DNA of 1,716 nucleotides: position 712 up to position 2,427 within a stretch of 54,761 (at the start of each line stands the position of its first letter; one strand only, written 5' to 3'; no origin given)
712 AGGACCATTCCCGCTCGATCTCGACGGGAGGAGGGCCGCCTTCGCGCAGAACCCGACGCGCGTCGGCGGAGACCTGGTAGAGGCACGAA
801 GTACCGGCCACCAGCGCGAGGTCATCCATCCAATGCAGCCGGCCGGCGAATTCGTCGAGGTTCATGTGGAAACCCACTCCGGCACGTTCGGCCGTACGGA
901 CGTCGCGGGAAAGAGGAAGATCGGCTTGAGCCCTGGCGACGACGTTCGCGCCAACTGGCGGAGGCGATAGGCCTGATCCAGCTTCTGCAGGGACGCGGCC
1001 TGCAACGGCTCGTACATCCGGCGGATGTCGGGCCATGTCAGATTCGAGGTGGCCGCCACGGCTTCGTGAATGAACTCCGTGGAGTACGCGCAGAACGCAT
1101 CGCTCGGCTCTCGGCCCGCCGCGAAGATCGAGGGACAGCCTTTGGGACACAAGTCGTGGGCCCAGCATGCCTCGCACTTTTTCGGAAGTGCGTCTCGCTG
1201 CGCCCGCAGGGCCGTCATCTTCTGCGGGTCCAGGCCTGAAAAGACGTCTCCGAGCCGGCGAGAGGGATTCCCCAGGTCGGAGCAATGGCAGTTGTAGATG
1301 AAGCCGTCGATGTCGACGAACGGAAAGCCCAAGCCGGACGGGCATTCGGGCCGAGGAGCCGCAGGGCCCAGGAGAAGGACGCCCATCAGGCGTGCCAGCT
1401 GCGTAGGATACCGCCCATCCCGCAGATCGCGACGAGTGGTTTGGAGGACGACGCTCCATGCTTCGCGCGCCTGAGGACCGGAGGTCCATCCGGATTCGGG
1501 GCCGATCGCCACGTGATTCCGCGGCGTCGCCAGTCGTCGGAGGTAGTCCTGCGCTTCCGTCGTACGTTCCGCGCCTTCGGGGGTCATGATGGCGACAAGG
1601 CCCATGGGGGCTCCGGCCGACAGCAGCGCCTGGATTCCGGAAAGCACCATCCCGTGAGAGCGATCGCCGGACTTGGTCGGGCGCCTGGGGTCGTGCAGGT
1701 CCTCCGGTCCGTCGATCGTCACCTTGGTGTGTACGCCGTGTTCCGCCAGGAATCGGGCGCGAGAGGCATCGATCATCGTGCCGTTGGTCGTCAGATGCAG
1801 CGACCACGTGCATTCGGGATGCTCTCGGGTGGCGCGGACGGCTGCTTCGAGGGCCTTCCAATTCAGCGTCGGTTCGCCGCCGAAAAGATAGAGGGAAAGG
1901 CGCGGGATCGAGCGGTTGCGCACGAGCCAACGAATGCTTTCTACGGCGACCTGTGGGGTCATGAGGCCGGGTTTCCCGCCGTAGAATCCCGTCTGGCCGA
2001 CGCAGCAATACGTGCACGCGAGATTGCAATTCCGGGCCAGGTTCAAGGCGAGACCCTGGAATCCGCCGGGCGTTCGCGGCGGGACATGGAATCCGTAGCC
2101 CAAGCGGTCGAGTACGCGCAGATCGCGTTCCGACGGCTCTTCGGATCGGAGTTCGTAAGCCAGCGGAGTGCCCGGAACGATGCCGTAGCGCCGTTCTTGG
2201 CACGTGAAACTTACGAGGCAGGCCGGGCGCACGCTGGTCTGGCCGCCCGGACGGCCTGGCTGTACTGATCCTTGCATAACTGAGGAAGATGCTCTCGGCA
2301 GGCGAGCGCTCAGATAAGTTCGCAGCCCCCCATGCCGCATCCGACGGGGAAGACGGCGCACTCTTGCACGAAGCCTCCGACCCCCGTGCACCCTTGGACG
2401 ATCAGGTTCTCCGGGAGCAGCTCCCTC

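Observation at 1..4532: Translationally coupled five-gene RiPP-like operon with an unusual enzyme combination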

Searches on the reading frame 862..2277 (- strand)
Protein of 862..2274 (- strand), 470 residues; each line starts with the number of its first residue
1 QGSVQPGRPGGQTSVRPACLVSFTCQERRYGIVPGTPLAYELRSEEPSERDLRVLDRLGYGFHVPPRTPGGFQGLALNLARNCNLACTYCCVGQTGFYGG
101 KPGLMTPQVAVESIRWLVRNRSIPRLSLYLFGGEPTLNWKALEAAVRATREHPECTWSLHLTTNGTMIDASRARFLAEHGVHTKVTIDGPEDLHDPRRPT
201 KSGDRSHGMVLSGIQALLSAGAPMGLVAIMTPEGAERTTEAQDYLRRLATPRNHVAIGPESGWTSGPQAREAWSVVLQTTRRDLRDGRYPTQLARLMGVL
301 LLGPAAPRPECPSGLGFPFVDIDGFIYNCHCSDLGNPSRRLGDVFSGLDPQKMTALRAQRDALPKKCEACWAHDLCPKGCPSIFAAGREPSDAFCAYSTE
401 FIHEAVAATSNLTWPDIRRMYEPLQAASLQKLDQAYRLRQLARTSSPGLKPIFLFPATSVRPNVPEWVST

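Call 5: search_protein_families(library=ncbifam, proteins=[window:862-2274:-], max_evalue=0.01)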
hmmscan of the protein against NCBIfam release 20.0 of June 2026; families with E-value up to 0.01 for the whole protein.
window:862-2274:- (470 aa): 53 families (the best 25 are shown)
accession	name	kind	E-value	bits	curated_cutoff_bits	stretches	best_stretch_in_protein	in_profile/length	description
NF047865.1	rSAM_PapB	equivalog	3.6e-42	144.8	340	1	73-383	3-319/330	PapB family radical SAM/SPASM ranthipeptide maturase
TIGR04064.1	rSAM_nif11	equivalog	2.3e-38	132.1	518.7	2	72-220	77-227/459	nif11-like peptide radical SAM maturase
TIGR03974.1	rSAM_six_Cys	equivalog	2.7e-28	99.1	425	2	73-218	97-245/451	thioether cross-link-forming SCIFF peptide maturase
TIGR03906.1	quino_hemo_SAM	equivalog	2.9e-27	95.5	453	2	72-219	93-243/467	quinohemoprotein amine dehydrogenase maturation protein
TIGR04068.1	rSAM_ocin_clost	equivalog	1.2e-25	90.4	500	2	73-217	84-232/462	Cys-rich peptide radical SAM maturase CcpM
TIGR03942.1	sulfatase_rSAM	equivalog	1e-21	77.5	349.45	1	80-246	8-177/363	anaerobic sulfatase maturase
NF041707.1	rSAM_YhhB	equivalog_domain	9e-21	74.2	445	1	77-253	6-190/369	cyclophane-forming radical SAM/SPASM peptide maturase YhhB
NF040492.1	not_ScfB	exception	1.2e-20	73.9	855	2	74-218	96-243/450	ScfB-related radical SAM/SPASM orphan maturase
NF041298.1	rSAM_mat_DynA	equivalog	3.1e-19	69.2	450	1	82-253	10-182/356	dynobactin maturation radical SAM/SPASM protein DynA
NF038170.1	lachnocin_rSAM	equivalog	4.7e-19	68.6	550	2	74-219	77-225/440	lachnocin radical SAM maturase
NF035951.1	rSAM_RumMC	equivalog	5e-18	65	720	1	72-220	111-262/510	RumMC family radical SAM sactipeptide maturase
TIGR04280.1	geopep_mat_rSAM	hypoth_equivalog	2.1e-17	63.3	400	1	78-217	89-230/428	geopeptide radical SAM maturase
TIGR03978.1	rSAM_paired_1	equivalog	2.4e-16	59.5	370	1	81-232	91-242/466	His-Xaa-Ser system radical SAM maturase HxsB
NF041718.1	rSAM_phane_AMC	equivalog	4.2e-16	58.9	425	1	80-263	13-193/362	cyclophane-forming radical SAM peptide maturase AmcB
TIGR04269.1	SAM_SPASM_FxsB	subfamily_domain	1.7e-15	56.9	370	1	75-270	4-207/363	FxsB family cyclophane-forming radical SAM/SPASM peptide maturase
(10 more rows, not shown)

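Call 6: search_protein_families(library=pfam, proteins=[window:862-2274:-], max_evalue=0.01)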
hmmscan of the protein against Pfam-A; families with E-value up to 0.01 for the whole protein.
window:862-2274:- (470 aa): 2 families
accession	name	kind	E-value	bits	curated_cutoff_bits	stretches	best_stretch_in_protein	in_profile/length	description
PF04055.27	Radical_SAM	-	6.3e-17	62.7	29.5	1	78-226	2-146/166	Radical SAM superfamily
PF13353.11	Fer4_12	-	2.9e-05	24.8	22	1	80-192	12-118/137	4Fe-4S single cluster domain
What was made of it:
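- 862..2277 (-): Gene D (471 aa from ATG 2277; 456 aa from NCBI's GTG 2232): complete radical SAM/SPASM enzyme. Proposed thioether-type crosslinking maturase. Best NCBIfam match is PapB, 144.8 bits, below its cut-off of 340 (calls 5, 6).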

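Call 12: find_homologous_proteins(query=window:862-2274:-, max_evalue=1e-10)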
Query window:862-2274:- (470 aa): 298 proteins with E <= 1e-10 among 8000 candidates; the best 120 are listed.
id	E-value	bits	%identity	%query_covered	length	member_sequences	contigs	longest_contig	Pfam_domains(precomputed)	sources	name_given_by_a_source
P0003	0.0e+0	1070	100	97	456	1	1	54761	PF04055.28,PF13353.12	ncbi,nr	ncbi:MAG: radical SAM protein [Planctomycetes bacterium]|nr:radical SAM protein [Planctomycetota bac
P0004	2.6e-38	150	34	65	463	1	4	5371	PF04055.28,PF13353.12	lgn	-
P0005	1.1e-36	145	37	65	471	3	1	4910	PF04055.28,PF13353.12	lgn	-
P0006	1.2e-36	145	34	67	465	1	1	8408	PF04055.28,PF13353.12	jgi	jgi:uncharacterized protein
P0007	1.4e-34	138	34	73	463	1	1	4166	PF04055.28,PF13353.12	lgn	-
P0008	4.1e-34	136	35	65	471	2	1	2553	PF04055.28,PF13353.12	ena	-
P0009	2.3e-33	134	32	65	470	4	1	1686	PF04055.28,PF13353.12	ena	-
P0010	8.5e-30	122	31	65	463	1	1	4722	PF04055.28,PF13353.12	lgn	-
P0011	4.7e-28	116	27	66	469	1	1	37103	PF13186.12,PF04055.28,PF13353.12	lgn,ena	-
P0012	2.2e-26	111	27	74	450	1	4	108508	PF04055.28,PF13353.12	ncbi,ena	-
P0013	2.6e-26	110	32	68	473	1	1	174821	PF04055.28,PF13353.12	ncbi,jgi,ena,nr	ncbi:MAG TPA: quinohemoprotein amine dehydrogenase maturation protein [Azospirillum sp.]|nr:quinohem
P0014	4.1e-26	110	30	76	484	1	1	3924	PF04055.28,PF13353.12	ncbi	-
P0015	1.1e-24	105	28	68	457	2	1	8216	PF04055.28,PF13353.12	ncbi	-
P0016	1.2e-24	105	28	74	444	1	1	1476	PF04055.28,PF13353.12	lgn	-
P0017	1.7e-24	104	27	67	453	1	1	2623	PF13186.12,PF04055.28,PF13353.12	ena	-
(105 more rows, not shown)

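Call 13: find_encoding_contigs(protein=P0006, flank=10000, max_places=3)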
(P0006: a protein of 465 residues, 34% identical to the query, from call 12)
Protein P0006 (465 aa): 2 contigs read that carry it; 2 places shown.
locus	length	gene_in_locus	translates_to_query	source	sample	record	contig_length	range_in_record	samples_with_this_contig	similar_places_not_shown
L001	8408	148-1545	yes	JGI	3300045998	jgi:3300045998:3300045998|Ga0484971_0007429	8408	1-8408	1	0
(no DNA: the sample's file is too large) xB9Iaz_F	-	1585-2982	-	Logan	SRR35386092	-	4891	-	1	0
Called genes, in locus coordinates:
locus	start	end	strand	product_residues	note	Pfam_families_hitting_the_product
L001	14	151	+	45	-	PF09100:Qn_am_d_aIV (weak)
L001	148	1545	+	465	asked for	PF04055:Radical_SAM, PF13353:Fer4_12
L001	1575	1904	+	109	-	PF08992:QH-AmDH_gamma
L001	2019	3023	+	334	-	-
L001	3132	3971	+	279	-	-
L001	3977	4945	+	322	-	PF01136:Peptidase_U32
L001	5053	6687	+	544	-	PF00664:ABC_membrane, PF00005:ABC_tran, PF13304:AAA_21 (faint)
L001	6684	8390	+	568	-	PF02730:AFOR_N, PF01314:AFOR_C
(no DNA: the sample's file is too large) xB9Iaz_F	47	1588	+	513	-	PF09098:Dehyd-heme_bind, PF14930:Qn_am_d_aII, PF09100:Qn_am_d_aIV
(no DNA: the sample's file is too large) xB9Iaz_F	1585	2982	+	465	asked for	PF04055:Radical_SAM, PF13353:Fer4_12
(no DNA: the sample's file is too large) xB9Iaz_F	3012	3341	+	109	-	PF08992:QH-AmDH_gamma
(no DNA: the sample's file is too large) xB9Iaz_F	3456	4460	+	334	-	-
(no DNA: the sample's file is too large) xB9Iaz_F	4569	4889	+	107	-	?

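Call 14: find_encoding_contigs(protein=P0004, flank=10000, max_places=4)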
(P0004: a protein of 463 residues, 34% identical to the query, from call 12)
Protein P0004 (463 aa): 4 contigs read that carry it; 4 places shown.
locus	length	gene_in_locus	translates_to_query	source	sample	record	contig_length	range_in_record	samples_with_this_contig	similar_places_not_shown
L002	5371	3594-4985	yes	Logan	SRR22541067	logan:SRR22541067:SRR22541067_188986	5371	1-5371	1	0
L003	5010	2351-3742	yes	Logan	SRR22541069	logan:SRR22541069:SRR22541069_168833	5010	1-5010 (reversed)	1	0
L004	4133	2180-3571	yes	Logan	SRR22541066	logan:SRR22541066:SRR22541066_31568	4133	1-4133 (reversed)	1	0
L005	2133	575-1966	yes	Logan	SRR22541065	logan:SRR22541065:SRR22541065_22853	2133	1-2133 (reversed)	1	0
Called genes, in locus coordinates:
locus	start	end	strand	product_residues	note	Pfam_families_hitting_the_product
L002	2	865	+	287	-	?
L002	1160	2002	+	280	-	PF13557:Phenol_MetA_deg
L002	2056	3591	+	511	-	PF09098:Dehyd-heme_bind, PF14930:Qn_am_d_aII, PF09100:Qn_am_d_aIV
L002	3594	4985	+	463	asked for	PF04055:Radical_SAM, PF13353:Fer4_12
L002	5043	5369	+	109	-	?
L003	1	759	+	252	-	?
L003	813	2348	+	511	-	PF09098:Dehyd-heme_bind, PF14930:Qn_am_d_aII, PF09100:Qn_am_d_aIV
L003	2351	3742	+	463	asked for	PF04055:Radical_SAM, PF13353:Fer4_12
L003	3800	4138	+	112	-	PF08992:QH-AmDH_gamma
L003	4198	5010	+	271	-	?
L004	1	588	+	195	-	?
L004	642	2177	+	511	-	PF09098:Dehyd-heme_bind, PF14930:Qn_am_d_aII, PF09100:Qn_am_d_aIV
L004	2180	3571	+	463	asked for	PF04055:Radical_SAM, PF13353:Fer4_12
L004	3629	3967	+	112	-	PF08992:QH-AmDH_gamma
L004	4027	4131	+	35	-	?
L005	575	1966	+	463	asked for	PF04055:Radical_SAM, PF13353:Fer4_12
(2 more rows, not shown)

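Call 15: find_encoding_contigs(protein=P0005, flank=10000, max_places=3)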
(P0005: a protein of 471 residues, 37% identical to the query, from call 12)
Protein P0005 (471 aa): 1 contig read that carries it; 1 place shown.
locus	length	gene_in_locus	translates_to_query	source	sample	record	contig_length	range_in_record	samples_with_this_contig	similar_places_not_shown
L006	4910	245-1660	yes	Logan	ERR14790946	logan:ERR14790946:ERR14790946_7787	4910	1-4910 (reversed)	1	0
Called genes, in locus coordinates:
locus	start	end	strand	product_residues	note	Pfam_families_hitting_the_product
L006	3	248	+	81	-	?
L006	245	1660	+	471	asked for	PF04055:Radical_SAM, PF13353:Fer4_12 (weak)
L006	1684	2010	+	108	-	PF08992:QH-AmDH_gamma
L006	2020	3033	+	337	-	PF02239:Cytochrom_D1 (weak)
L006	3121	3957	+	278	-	-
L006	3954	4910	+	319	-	?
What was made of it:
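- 862..2277 (-): Nearest database relatives are QhpD in qhp operons at 34-37% identity (calls 12-15).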

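Call 83: predict_structure(alignment_id=A4)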
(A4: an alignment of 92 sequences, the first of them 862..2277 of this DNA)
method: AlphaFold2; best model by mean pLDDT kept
length: 471 residues; sequences in the alignment: 92
mean_pLDDT: 76.6   pTM: 0.76
mean pLDDT of the five models: 76.6, 75.5, 74.9, 74.2, 74.0
residues with pLDDT >= 90: 188; 70-90: 134; 50-70: 57; < 50: 92
segments of 3 or more residues with pLDDT < 50: 1-31, 35-43, 60-69, 427-432, 441-465, 467-471
pLDDT, mean of each block of 10 residues (from residue 1): 32 32 42 47 52 55 42 91 94 70 94 98 92 96 98 96 97 98 96 97 98 98 95 89 94 87 75 83 80 72 60 71 94 82 96 89 84 80 75 83 82 81 59 52 45 36 44 33
secondary structure, 60 per line:
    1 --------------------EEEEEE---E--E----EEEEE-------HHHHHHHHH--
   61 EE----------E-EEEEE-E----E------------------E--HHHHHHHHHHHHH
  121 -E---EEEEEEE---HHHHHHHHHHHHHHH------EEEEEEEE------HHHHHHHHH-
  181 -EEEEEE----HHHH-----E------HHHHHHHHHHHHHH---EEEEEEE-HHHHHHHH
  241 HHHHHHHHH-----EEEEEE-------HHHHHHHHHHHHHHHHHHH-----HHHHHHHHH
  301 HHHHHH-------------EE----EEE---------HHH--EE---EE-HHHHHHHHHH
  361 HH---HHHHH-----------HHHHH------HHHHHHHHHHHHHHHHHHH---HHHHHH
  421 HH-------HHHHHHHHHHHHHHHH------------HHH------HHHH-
elements in order: E21-26 E38-42 H50-58 E75-79 H108-120 E126-132 H136-150 E157-164 H171-179 E182-187 H192-195 H208-221 E225-231 H233-249 E255-260 H268-286 H292-306 E326-328 H351-362 H366-370 H382-386 H393-411 H415-422 H430-445 H467-470
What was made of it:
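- Closest known: Ranthipeptide/SCIFF and QhpD thioether-forming radical SAM/SPASM maturases. Different: The N-terminal extension is only about 70 residues and is modelled with low confidence (call 83).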

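Call 87: fold_search(model_id=the predicted structure, library=pdb)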
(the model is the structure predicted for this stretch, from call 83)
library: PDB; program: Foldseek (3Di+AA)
matches with E <= 10: 1391; with E <= 0.001: 76
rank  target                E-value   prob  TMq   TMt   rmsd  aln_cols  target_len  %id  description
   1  5why_B                2.2e-17  1.00  0.62  0.68   6.3       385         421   19  Structural Insights into Thioether Bond Formation in the Biosynthesis of Sactipeptides (released 2017-07-26)
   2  4k36_A                5.3e-17  1.00  0.61  0.74   4.2       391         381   18  His6 tagged anSMEcpe with bound AdoMet (released 2013-05-08)
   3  4k37_B                2.6e-16  1.00  0.60  0.76   3.7       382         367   19  Native anSMEcpe with bound AdoMet (released 2013-05-08)
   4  4k38_B                2.6e-16  1.00  0.59  0.75   3.9       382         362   19  Native anSMEcpe with bound AdoMet and Kp18Cys peptide (released 2013-05-08)
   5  4k38_A                3.0e-16  1.00  0.58  0.73   4.0       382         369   19  Native anSMEcpe with bound AdoMet and Kp18Cys peptide (released 2013-05-08)
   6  4k36_B                3.6e-16  1.00  0.59  0.75   3.7       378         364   20  His6 tagged anSMEcpe with bound AdoMet (released 2013-05-08)
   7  5why_A                4.9e-16  1.00  0.61  0.68   6.2       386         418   18  Structural Insights into Thioether Bond Formation in the Biosynthesis of Sactipeptides (released 2017-07-26)
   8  4k37_A                6.8e-16  1.00  0.59  0.75   3.9       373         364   19  Native anSMEcpe with bound AdoMet (released 2013-05-08)
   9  5wgg_A                9.0e-16  1.00  0.58  0.62   9.1       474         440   16  Structural Insights into Thioether Bond Formation in the Biosynthesis of Sactipeptides (released 2017-07-26)
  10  4k39_A                1.2e-15  1.00  0.59  0.76   3.7       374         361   20  Native anSMEcpe with bound AdoMet and Cp18Cys peptide (released 2013-05-08)
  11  4k39_B                1.5e-15  1.00  0.59  0.76   4.0       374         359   20  Native anSMEcpe with bound AdoMet and Cp18Cys peptide (released 2013-05-08)
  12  9gm3_A                1.4e-13  1.00  0.58  0.71   4.6       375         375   20  Crystal structure of the complex formed between the radical SAM protein ChlB and the leader region of its precursor su (released 2025-06-25)
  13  9gm3_C                1.7e-13  1.00  0.58  0.72   4.8       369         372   19  Crystal structure of the complex formed between the radical SAM protein ChlB and the leader region of its precursor su (released 2025-06-25)
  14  9gmc_A                2.5e-13  1.00  0.58  0.72   4.6       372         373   19  Crystal structure of the complex formed between the radical SAM protein ChlB and the R3A mutant of ChlA (released 2025-06-25)
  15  9gmc_C                2.7e-13  1.00  0.53  0.65   7.3       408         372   18  Crystal structure of the complex formed between the radical SAM protein ChlB and the R3A mutant of ChlA (released 2025-06-25)
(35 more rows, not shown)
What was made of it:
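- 862..2277 (-): The AF2 model (pLDDT 76.6) matches CteB at E = 2e-17 and anSME at E = 5e-17 (calls 83, 87).
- On Thioether-forming radical SAM/SPASM maturases (PapB/CteB/QhpD clade): Foldseek gives CteB 5WHY at E = 2.2e-17 (TM 0.62/0.68) and anSME 4K36 at E = 5e-17 (calls 83, 87).
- The nearest database homologues of D (34-37% identity) are QhpD enzymes inside qhp operons (calls 12-15). anSME is among the best structural matches (call 87).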
